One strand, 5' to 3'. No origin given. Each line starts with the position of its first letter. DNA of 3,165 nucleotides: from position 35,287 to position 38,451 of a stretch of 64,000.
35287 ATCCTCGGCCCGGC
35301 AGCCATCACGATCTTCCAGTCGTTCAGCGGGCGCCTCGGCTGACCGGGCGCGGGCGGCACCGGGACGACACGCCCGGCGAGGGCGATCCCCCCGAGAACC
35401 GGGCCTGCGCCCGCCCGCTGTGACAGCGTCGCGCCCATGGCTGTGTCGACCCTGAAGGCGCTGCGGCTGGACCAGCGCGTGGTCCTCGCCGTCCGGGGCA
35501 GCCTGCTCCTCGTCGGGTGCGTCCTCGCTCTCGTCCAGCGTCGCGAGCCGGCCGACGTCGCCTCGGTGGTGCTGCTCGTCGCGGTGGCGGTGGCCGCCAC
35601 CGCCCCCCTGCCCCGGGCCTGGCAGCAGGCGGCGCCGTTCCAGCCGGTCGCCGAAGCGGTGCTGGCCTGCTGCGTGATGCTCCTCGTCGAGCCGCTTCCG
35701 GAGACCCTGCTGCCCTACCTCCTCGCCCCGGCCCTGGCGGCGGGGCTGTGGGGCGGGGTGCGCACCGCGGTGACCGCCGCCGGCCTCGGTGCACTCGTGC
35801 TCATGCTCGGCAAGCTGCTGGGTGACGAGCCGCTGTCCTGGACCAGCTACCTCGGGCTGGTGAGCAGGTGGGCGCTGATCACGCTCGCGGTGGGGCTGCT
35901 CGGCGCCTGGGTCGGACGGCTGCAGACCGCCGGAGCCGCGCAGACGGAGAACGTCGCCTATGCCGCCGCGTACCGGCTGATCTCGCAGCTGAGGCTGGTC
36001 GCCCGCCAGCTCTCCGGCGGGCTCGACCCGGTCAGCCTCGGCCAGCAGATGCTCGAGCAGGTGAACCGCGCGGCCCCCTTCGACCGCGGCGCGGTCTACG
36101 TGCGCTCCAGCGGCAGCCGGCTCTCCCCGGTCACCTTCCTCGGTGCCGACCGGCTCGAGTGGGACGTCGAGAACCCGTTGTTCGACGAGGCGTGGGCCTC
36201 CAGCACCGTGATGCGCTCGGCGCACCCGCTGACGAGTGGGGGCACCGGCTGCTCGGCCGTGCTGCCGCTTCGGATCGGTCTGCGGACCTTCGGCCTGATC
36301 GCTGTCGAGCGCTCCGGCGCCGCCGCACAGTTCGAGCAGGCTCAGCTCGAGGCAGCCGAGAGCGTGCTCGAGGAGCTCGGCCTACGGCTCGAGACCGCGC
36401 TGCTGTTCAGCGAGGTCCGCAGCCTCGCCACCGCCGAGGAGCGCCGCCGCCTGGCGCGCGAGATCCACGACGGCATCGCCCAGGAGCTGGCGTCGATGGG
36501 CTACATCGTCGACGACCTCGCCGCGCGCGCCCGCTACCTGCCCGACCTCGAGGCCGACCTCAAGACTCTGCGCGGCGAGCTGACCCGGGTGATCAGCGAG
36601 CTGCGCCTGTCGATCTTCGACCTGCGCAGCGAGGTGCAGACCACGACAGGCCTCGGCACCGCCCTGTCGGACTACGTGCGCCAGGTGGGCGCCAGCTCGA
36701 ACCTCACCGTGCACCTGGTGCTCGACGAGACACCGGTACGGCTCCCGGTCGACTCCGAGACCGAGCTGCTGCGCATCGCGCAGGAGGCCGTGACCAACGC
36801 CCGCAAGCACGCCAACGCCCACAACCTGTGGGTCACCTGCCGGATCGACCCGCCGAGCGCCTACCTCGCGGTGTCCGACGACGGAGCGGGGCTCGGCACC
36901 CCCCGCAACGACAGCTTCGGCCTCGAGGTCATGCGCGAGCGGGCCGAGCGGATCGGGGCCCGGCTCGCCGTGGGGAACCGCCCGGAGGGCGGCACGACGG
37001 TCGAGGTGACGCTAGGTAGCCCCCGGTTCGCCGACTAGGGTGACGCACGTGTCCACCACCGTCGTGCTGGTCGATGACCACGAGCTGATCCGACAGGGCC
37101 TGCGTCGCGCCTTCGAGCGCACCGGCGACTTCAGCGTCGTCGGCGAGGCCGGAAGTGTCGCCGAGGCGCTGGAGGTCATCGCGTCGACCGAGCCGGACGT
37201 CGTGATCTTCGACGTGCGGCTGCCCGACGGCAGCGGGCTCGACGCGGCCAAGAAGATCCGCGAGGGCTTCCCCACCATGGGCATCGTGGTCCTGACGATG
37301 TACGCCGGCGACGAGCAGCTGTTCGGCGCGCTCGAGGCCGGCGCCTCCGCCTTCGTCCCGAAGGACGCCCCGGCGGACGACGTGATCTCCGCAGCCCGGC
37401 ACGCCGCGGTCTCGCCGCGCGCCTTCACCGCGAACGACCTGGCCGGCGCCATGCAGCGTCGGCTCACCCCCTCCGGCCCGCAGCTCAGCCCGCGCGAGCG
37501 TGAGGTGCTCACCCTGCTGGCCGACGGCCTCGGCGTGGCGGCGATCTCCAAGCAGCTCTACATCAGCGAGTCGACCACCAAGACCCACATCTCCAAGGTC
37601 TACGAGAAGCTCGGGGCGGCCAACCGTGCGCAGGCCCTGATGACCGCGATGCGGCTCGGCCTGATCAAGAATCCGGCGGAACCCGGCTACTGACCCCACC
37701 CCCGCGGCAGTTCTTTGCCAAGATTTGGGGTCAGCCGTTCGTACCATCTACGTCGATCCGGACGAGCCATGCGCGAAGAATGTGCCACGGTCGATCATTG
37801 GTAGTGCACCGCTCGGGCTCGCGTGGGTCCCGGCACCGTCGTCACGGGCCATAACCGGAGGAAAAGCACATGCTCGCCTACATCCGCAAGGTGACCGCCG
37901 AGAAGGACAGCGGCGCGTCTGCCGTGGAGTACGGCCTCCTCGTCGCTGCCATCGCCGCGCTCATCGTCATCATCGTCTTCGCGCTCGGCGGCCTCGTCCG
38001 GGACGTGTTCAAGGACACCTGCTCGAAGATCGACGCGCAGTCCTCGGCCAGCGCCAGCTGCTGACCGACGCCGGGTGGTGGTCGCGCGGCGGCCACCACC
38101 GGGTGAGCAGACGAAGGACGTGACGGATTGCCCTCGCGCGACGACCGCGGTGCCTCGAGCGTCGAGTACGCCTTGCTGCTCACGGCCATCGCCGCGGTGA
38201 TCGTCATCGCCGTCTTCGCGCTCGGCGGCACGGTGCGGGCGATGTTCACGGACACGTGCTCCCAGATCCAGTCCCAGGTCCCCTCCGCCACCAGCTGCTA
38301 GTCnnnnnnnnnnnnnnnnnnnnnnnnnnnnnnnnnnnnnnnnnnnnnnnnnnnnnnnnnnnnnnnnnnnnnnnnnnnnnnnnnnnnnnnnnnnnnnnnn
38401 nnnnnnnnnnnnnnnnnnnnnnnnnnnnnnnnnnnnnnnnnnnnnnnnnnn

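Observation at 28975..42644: Complete Tad/Flp pilus locus with two Flp pilin genes packed against two GT-C (GT87-like) glycosyltransferases: candidate dedicated pilin-glycosylation module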

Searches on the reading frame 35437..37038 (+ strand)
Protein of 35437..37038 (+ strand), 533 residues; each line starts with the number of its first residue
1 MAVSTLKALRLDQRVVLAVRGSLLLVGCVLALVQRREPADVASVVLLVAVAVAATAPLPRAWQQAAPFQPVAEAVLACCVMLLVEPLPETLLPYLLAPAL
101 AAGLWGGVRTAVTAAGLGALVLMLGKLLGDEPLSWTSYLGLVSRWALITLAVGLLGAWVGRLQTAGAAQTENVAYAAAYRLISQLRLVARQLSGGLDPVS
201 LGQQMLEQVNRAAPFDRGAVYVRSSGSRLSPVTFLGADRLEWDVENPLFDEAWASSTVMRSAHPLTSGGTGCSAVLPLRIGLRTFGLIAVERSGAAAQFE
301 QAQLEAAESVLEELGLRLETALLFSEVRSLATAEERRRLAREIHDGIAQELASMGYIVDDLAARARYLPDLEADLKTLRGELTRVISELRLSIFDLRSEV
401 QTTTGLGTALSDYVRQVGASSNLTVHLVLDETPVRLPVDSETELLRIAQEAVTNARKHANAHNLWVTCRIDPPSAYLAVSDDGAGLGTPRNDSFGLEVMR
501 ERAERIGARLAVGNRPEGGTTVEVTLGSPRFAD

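Call 6: search_protein_families(library=pfam, proteins=[window:35437-37038:+], max_evalue=0.01)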
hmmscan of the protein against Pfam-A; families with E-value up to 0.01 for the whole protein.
window:35437-37038:+ (533 aa): 5 families
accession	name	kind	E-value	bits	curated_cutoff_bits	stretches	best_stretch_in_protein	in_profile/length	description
PF07730.19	HisKA_3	-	8.5e-10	39.5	24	1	335-399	1-66/68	Histidine kinase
PF02518.31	HATPase_c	-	1e-09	39.2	26.4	1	441-526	3-107/111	Histidine kinase-, DNA gyrase B-, and HSP90-like ATPase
PF13492.12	GAF_3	-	6.7e-09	36.7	27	1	203-319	7-128/129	GAF domain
PF01590.32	GAF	-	0.0012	19.8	22.4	1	201-317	5-132/133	GAF domain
PF13581.12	HATPase_c_2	-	0.0076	16.7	27.4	0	434-489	22-81/127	Histidine kinase-like ATPase domain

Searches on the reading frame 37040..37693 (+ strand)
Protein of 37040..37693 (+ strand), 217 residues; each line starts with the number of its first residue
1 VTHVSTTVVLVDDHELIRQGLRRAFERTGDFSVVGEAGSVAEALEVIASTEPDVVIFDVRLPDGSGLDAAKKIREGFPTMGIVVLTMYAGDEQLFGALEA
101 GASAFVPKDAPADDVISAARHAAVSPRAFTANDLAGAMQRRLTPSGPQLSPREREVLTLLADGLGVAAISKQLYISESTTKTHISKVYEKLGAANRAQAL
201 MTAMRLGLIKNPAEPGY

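Call 6: search_protein_families(library=pfam, proteins=[window:37040-37693:+], max_evalue=0.01)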
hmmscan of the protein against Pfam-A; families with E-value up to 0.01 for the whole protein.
window:37040-37693:+ (217 aa): 5 families
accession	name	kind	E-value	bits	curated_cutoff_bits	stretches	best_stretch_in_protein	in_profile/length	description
PF00072.30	Response_reg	-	5.4e-24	84.9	30.2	1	8-119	1-110/111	Response regulator receiver domain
PF00196.25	GerE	-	7.9e-18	64.3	23.5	1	148-202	2-56/57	Bacterial regulatory proteins, luxR family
PF08281.18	Sigma70_r4_2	-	3.2e-07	30.3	25.7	1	148-191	10-54/54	Sigma-70, region 4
PF04545.22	Sigma70_r4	-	0.0045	16.9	24.1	0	148-191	4-48/50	Sigma-70, region 4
PF04967.18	HTH_10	-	0.0081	16.4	23.1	0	166-191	26-51/53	HTH DNA binding domain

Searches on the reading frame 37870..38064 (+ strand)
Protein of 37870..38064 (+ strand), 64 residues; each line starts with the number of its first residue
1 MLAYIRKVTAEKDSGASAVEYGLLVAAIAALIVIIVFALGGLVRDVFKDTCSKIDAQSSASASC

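Call 6: search_protein_families(library=pfam, proteins=[window:37870-38064:+], max_evalue=0.01)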
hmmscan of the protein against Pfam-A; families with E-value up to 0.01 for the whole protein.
window:37870-38064:+ (64 aa): 2 families
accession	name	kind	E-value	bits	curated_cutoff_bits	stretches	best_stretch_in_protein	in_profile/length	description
PF04964.19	Flp_Fap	-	5.3e-09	36.2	32.2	1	14-49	6-41/46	Flp/Fap pilin component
PF14029.11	DUF4244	-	0.0044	16.8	27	1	8-36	5-33/54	Protein of unknown function (DUF4244)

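Call 8: search_protein_families(library=ncbifam, proteins=[window:37870-38064:+], max_evalue=1)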
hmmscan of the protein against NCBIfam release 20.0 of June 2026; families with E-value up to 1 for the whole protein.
window:37870-38064:+ (64 aa): 1 family
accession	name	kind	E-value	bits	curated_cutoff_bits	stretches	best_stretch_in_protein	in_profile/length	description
TIGR04408.1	LptG_lptG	equivalog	0.071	11.7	240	1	4-58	80-134/351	LPS export ABC transporter permease LptG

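Call 41: search_protein_families(library=pfam, proteins=[L010:19747-21117:+, L010:14294-15883:+, L010:19402-19611:+, L011:19284-19496:+, L011:19695-20771:+, L011:20783-20974:+, L011:14299-15768:+], max_evalue=0.1)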
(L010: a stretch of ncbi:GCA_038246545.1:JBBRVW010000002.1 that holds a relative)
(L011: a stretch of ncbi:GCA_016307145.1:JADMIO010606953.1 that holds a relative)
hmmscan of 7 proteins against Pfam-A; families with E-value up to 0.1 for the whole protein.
L010:19747-21117:+ (456 aa): 0 families

L010:14294-15883:+ (529 aa): 3 families
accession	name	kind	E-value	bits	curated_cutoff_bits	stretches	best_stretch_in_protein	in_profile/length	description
PF13185.12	GAF_2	-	4.6e-06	27.3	28.6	1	385-502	11-132/136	GAF domain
PF01590.32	GAF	-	0.0087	17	22.4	1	379-501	4-129/133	GAF domain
PF13492.12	GAF_3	-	0.018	15.9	27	1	392-502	17-124/129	GAF domain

L010:19402-19611:+ (69 aa): 2 families
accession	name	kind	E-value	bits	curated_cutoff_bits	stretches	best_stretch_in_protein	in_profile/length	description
PF04964.19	Flp_Fap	-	6.2e-11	42.4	32.2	1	12-54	3-45/46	Flp/Fap pilin component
PF14029.11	DUF4244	-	0.011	15.5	27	1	9-36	5-35/54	Protein of unknown function (DUF4244)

L011:19284-19496:+ (70 aa): 2 families
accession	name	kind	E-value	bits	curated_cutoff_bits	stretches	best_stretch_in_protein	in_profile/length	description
PF04964.19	Flp_Fap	-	4.4e-10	39.6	32.2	1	13-50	5-42/46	Flp/Fap pilin component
PF16982.10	Flp1_like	-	0.025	14.5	33.5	1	12-49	5-42/49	Putative Flagellin, Flp1-like, domain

L011:19695-20771:+ (358 aa): 3 families
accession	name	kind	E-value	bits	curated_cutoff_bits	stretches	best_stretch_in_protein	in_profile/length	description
PF14378.12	PAP2_3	-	2.2e-22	80.3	27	1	149-320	26-188/190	PAP2 superfamily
PF01569.27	PAP2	-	6.9e-07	29.5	27.2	1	260-329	50-127/130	PAP2 superfamily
PF14360.12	PAP2_C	-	0.00048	21.1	27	1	269-321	17-70/74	PAP2 superfamily C-terminal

L011:20783-20974:+ (63 aa): 0 families

L011:14299-15768:+ (489 aa): 2 families
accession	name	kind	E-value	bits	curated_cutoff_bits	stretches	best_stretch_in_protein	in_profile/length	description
PF13185.12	GAF_2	-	9.3e-05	23.1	28.6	1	345-463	11-133/136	GAF domain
PF01590.32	GAF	-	0.094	13.7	22.4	0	340-461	5-129/133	GAF domain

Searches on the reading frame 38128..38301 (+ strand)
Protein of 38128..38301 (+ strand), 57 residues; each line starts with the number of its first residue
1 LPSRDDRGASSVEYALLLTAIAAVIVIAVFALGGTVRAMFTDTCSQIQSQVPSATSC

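Call 6: search_protein_families(library=pfam, proteins=[window:38128-38301:+], max_evalue=0.01)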
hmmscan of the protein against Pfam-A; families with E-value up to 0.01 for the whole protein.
window:38128-38301:+ (57 aa): 2 families
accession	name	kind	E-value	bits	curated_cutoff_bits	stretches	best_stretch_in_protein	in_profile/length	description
PF04964.19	Flp_Fap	-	3.8e-08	33.4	32.2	1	4-42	3-41/46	Flp/Fap pilin component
PF14029.11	DUF4244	-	0.0016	18.2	27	1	3-42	7-47/54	Protein of unknown function (DUF4244)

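Call 8: search_protein_families(library=ncbifam, proteins=[window:38128-38301:+], max_evalue=1)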
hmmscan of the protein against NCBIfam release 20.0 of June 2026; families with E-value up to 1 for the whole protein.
window:38128-38301:+ (57 aa): 0 families

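Call 41: search_protein_families(library=pfam, proteins=[L010:19747-21117:+, L010:14294-15883:+, L010:19402-19611:+, L011:19284-19496:+, L011:19695-20771:+, L011:20783-20974:+, L011:14299-15768:+], max_evalue=0.1)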
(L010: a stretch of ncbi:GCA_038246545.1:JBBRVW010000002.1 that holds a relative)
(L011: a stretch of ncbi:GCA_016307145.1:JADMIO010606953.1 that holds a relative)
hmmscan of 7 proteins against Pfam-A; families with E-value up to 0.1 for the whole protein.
L010:19747-21117:+ (456 aa): 0 families

L010:14294-15883:+ (529 aa): 3 families
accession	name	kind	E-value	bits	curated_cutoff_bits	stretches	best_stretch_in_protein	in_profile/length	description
PF13185.12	GAF_2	-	4.6e-06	27.3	28.6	1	385-502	11-132/136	GAF domain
PF01590.32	GAF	-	0.0087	17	22.4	1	379-501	4-129/133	GAF domain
PF13492.12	GAF_3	-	0.018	15.9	27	1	392-502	17-124/129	GAF domain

L010:19402-19611:+ (69 aa): 2 families
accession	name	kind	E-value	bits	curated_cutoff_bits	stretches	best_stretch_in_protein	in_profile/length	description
PF04964.19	Flp_Fap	-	6.2e-11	42.4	32.2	1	12-54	3-45/46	Flp/Fap pilin component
PF14029.11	DUF4244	-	0.011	15.5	27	1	9-36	5-35/54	Protein of unknown function (DUF4244)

L011:19284-19496:+ (70 aa): 2 families
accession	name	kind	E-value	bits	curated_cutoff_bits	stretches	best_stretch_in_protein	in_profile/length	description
PF04964.19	Flp_Fap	-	4.4e-10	39.6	32.2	1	13-50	5-42/46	Flp/Fap pilin component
PF16982.10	Flp1_like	-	0.025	14.5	33.5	1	12-49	5-42/49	Putative Flagellin, Flp1-like, domain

L011:19695-20771:+ (358 aa): 3 families
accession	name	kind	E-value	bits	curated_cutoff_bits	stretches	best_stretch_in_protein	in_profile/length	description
PF14378.12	PAP2_3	-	2.2e-22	80.3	27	1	149-320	26-188/190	PAP2 superfamily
PF01569.27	PAP2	-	6.9e-07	29.5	27.2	1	260-329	50-127/130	PAP2 superfamily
PF14360.12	PAP2_C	-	0.00048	21.1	27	1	269-321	17-70/74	PAP2 superfamily C-terminal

L011:20783-20974:+ (63 aa): 0 families

L011:14299-15768:+ (489 aa): 2 families
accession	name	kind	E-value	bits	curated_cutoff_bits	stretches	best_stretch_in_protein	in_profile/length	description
PF13185.12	GAF_2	-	9.3e-05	23.1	28.6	1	345-463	11-133/136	GAF domain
PF01590.32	GAF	-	0.094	13.7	22.4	0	340-461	5-129/133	GAF domain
